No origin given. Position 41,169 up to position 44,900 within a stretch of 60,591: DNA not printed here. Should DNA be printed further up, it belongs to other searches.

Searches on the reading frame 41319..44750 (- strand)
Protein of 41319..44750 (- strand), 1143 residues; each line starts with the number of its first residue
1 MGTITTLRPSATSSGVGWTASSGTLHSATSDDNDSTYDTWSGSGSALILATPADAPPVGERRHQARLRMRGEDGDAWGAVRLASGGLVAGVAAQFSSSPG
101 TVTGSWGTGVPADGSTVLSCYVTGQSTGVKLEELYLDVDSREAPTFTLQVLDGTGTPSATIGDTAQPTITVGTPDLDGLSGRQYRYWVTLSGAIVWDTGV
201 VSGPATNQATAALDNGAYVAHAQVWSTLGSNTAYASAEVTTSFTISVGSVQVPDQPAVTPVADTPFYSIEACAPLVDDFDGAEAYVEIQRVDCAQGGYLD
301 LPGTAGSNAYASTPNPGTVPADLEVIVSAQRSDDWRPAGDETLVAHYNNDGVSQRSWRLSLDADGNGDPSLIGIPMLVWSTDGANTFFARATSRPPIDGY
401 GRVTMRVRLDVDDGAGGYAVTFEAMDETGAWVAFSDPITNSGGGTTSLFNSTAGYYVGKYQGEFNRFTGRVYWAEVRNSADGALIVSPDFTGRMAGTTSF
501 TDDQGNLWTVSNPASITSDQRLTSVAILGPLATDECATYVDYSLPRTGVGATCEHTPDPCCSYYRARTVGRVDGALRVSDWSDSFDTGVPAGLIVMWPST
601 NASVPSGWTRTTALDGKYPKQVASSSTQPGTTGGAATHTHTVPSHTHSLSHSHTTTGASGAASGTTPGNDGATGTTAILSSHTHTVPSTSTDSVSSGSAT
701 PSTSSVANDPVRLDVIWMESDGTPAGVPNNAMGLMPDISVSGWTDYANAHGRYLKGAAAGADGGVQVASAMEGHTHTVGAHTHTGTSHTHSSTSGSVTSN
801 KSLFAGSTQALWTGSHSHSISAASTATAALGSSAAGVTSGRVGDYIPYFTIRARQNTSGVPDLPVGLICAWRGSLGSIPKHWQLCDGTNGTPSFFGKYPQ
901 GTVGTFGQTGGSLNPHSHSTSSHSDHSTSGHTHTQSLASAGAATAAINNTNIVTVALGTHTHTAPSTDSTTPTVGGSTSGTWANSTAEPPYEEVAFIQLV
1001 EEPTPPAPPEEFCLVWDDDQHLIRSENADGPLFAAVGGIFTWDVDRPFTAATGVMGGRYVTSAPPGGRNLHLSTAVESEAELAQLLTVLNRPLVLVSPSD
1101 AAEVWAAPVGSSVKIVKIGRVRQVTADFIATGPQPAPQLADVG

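Call 36: search_protein_families(library=phrogs, proteins=[window:41319-44750:-], max_evalue=0.00001)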
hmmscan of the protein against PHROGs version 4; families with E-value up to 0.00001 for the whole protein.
window:41319-44750:- (1143 aa): 2 families
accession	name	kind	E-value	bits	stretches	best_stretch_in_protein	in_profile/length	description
phrog_5795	-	tail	5.4e-44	151.7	2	586-1125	389-952/968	tail protein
phrog_5313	-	unknown function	1.3e-18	67.6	1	321-518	255-436/1052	-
